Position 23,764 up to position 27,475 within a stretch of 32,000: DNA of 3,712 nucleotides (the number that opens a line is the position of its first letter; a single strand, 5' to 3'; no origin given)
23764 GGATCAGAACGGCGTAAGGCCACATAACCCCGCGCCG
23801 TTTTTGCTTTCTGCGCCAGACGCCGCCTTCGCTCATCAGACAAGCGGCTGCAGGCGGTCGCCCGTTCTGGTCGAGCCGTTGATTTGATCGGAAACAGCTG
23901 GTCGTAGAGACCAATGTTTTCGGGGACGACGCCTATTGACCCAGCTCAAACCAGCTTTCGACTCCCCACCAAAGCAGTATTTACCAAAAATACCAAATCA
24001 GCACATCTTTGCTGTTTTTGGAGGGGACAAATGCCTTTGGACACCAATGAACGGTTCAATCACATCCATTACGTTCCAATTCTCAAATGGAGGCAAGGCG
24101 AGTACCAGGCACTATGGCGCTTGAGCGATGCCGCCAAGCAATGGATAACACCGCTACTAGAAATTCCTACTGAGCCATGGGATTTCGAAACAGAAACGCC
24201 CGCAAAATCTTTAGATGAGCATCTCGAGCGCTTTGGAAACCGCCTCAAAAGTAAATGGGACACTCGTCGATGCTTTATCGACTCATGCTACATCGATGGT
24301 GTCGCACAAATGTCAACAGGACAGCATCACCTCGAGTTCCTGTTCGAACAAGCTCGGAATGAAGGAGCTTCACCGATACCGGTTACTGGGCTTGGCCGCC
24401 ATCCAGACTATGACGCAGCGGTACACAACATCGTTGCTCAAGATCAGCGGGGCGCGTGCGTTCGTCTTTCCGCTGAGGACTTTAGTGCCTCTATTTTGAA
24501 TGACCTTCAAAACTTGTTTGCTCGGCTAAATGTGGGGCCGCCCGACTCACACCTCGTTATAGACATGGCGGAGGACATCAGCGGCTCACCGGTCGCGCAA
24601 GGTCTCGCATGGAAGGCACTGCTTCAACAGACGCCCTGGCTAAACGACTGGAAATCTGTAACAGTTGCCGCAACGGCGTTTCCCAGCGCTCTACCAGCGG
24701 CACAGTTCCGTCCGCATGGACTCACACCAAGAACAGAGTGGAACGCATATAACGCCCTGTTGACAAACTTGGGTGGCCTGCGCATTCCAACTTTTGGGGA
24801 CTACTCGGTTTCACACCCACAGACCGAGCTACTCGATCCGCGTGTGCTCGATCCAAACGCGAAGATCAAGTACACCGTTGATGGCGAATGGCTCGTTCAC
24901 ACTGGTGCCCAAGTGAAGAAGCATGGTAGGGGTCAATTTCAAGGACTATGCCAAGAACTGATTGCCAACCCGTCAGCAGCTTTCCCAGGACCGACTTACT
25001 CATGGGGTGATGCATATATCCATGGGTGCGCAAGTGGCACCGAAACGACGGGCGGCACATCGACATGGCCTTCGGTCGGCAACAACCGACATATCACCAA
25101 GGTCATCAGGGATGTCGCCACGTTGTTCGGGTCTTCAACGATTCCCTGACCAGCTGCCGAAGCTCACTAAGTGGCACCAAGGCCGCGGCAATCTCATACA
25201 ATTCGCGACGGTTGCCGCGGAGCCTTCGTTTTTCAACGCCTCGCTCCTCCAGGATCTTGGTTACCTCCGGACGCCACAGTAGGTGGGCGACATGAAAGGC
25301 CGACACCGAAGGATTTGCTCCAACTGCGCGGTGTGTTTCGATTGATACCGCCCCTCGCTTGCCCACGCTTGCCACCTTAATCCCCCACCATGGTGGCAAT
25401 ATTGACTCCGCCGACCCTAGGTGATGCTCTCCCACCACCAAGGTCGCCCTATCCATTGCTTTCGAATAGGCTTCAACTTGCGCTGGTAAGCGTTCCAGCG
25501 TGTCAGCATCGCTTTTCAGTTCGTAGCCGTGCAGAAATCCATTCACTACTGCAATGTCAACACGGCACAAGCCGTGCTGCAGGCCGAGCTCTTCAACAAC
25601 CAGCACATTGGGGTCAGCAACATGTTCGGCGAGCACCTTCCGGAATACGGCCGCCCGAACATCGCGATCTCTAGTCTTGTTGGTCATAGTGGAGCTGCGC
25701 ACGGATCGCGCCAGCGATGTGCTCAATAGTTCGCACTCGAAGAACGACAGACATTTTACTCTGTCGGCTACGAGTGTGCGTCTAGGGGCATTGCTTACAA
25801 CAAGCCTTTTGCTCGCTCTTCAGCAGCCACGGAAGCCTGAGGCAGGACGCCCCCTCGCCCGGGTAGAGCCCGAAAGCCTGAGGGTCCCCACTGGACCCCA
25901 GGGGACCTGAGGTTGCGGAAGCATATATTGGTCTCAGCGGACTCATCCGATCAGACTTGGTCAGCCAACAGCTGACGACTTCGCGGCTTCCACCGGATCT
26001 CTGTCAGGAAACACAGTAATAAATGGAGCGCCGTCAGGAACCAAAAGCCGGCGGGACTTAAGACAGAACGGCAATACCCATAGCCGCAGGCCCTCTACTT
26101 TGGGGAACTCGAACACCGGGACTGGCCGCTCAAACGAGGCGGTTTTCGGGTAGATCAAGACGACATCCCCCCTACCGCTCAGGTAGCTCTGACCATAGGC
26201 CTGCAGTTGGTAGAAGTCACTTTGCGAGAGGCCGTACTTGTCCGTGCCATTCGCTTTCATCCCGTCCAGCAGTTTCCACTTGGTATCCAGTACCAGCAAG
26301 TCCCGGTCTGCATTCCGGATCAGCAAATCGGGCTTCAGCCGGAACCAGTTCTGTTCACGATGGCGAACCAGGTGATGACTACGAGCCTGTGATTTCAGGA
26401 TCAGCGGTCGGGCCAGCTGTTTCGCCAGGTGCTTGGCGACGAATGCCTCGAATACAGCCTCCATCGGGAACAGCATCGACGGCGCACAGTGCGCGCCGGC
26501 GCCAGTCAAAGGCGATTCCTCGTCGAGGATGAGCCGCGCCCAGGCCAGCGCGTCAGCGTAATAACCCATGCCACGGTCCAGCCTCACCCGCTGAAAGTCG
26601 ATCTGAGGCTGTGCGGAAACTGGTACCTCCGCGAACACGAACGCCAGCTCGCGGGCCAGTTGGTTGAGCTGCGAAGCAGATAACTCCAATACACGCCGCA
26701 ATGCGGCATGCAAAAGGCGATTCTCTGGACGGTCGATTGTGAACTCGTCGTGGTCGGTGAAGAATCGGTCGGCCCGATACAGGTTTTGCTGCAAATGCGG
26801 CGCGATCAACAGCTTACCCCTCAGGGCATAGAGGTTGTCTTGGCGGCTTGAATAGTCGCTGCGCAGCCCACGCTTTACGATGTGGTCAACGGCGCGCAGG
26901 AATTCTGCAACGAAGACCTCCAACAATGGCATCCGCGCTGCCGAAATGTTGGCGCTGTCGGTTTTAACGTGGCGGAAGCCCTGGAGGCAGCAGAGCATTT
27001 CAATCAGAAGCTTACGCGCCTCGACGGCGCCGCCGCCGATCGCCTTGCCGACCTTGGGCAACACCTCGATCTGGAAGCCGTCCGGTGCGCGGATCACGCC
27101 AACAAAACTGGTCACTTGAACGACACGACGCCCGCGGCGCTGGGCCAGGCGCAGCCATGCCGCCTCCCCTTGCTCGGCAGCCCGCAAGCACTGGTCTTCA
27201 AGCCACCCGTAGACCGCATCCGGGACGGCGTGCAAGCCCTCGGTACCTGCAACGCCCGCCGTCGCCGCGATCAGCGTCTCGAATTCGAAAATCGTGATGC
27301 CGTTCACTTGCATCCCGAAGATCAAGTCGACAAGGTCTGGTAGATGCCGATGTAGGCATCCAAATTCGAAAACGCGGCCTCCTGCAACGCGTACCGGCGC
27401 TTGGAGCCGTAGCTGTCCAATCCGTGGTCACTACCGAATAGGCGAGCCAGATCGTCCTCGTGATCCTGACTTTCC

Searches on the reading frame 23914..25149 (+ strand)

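Call 28: search_protein_families(library=pfam, proteins=[window:23914-25149:+], max_evalue=0.001)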
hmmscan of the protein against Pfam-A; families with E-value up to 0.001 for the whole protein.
window:23914-25149:+ (411 aa): 1 family
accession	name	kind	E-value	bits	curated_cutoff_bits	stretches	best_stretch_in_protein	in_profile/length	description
PF14350.11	Beta_protein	-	3.7e-106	355.9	27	1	53-399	1-342/342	Beta protein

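Call 66: search_protein_families(library=padloc, proteins=[window:23914-25149:+], max_evalue=0.001)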
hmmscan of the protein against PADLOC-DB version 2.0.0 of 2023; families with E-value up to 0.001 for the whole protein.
window:23914-25149:+ (411 aa): 4 families
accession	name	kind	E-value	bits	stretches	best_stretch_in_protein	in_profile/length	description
PDLC03984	PD-Lambda-2_C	-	2.2e-49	166.5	1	52-402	4-362/377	-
PDLC03983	PD-Lambda-2_C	-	2.8e-42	143.1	1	52-405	6-355/374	-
PDLC02985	beta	-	8.8e-12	42.4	1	248-398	195-337/355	-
PDLC03985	PD-Lambda-2_C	-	4.7e-11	41.1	1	52-191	4-147/192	-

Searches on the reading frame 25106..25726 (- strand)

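Call 28: search_protein_families(library=pfam, proteins=[window:25106-25726:-], max_evalue=0.001)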
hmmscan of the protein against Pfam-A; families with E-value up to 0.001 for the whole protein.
window:25106-25726:- (206 aa): 0 families

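Call 66: search_protein_families(library=padloc, proteins=[window:25106-25726:-], max_evalue=0.001)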
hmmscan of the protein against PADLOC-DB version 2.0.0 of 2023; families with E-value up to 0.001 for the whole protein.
window:25106-25726:- (206 aa): 1 family
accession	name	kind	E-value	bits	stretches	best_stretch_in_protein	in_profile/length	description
PDLC02989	cll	-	6.1e-27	93.1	1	16-200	3-183/265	-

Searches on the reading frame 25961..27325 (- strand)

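Call 28: search_protein_families(library=pfam, proteins=[window:25961-27325:-], max_evalue=0.001)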
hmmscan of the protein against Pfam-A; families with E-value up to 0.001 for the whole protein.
window:25961-27325:- (454 aa): 1 family
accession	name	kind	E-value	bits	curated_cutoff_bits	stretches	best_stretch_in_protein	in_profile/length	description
PF10117.15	McrBC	-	1.4e-106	356.5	23.9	1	69-393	1-318/318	McrBC 5-methylcytosine restriction system component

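Call 66: search_protein_families(library=padloc, proteins=[window:25961-27325:-], max_evalue=0.001)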
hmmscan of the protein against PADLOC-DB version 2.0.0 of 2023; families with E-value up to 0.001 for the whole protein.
window:25961-27325:- (454 aa): 0 families
